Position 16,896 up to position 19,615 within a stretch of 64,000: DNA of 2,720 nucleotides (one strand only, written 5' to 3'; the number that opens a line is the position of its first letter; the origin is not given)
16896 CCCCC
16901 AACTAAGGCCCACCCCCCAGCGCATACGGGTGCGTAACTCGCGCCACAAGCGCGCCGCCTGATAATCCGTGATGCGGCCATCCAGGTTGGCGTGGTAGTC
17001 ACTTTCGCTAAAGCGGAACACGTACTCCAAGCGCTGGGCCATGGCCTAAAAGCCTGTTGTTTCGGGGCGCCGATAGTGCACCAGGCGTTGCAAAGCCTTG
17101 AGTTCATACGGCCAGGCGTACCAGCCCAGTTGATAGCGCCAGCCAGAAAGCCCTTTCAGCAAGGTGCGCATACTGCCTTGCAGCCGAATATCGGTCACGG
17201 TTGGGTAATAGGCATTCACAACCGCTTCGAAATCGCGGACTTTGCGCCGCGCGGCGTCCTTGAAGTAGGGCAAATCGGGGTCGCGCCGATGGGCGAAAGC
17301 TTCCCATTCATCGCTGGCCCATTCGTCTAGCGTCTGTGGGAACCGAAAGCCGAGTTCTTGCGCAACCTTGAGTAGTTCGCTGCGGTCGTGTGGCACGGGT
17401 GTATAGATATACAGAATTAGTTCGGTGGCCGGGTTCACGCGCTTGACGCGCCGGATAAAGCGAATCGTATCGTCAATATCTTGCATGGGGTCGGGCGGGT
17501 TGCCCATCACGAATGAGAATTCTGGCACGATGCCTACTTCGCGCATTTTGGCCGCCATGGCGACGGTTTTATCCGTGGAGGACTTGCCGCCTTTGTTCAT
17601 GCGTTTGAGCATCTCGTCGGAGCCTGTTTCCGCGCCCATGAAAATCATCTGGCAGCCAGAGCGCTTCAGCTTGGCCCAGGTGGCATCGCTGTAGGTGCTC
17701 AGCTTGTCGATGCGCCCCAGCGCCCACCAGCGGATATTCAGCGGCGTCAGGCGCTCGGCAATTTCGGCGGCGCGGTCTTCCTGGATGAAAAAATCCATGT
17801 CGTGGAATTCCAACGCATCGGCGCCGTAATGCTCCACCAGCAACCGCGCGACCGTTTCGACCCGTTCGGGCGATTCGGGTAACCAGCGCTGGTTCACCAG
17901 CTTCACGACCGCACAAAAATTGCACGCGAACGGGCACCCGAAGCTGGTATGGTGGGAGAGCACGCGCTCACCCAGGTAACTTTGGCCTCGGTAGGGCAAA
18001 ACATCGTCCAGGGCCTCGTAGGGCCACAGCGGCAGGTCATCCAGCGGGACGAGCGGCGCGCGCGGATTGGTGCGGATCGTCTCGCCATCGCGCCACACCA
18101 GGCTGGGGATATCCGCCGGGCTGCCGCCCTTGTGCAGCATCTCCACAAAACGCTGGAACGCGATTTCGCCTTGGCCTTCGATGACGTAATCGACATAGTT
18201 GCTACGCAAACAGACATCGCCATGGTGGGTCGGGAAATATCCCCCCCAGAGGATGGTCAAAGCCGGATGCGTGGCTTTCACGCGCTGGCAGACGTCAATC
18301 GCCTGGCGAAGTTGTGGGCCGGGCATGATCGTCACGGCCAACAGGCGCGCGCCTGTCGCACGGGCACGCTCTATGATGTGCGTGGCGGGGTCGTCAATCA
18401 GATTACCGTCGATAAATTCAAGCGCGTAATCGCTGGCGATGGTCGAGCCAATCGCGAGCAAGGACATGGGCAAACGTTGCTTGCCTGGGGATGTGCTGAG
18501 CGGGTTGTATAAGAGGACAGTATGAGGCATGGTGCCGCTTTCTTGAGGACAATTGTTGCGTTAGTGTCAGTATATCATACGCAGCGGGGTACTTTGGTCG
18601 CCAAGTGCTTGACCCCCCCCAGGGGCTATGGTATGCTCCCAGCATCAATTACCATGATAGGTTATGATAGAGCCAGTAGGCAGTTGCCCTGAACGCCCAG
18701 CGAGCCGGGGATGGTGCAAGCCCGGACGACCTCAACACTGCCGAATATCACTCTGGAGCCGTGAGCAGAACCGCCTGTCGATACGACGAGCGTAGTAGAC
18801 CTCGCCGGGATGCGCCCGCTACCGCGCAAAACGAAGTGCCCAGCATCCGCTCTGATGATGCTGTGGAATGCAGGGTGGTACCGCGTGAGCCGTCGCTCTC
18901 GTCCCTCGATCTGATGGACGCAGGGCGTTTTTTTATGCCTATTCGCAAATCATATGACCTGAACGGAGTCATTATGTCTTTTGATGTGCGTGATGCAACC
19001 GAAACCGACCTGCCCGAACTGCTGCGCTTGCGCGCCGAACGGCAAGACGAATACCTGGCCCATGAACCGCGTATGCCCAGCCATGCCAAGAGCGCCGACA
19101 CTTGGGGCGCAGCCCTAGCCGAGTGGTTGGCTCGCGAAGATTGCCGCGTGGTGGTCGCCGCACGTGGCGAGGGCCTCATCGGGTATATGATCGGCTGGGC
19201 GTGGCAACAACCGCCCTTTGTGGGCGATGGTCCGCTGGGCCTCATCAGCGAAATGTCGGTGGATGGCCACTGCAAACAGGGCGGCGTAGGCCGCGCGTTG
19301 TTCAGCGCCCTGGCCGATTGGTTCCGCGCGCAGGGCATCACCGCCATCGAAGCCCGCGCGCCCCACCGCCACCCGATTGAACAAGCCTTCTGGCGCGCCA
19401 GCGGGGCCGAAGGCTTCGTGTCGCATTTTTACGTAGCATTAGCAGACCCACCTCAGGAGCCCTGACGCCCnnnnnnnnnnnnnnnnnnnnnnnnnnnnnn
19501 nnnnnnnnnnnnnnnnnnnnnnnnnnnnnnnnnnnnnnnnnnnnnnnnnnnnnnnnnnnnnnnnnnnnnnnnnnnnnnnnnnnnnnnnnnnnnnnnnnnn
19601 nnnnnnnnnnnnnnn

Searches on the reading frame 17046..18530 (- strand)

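Call 57: search_protein_families(library=pfam, proteins=[window:17046-18530:-], max_evalue=0.00001)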
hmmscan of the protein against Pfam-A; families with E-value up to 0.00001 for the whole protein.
window:17046-18530:- (494 aa): 2 families
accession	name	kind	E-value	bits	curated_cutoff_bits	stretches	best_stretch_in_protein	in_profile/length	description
PF04055.27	Radical_SAM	-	5.4e-14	53.1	29.5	1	196-359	4-166/166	Radical SAM superfamily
PF02310.24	B12-binding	-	8e-11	42.3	32.1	1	50-128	41-120/121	B12 binding domain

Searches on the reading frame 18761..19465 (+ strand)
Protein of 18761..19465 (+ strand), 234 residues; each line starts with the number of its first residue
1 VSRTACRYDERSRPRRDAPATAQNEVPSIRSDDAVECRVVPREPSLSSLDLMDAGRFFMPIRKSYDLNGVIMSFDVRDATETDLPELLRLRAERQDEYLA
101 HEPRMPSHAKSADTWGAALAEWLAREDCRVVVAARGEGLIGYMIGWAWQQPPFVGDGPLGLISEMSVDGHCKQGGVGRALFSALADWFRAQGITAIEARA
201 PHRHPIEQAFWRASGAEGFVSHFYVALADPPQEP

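Call 75: search_protein_families(library=pfam, proteins=[window:18761-19465:+], max_evalue=0.0001)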
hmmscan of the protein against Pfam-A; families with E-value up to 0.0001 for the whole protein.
window:18761-19465:+ (234 aa): 1 family
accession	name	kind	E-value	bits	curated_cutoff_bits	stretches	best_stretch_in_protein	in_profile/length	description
PF00583.31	Acetyltransf_1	-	2.8e-08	34.5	20.7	1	112-211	17-111/116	Acetyltransferase (GNAT) family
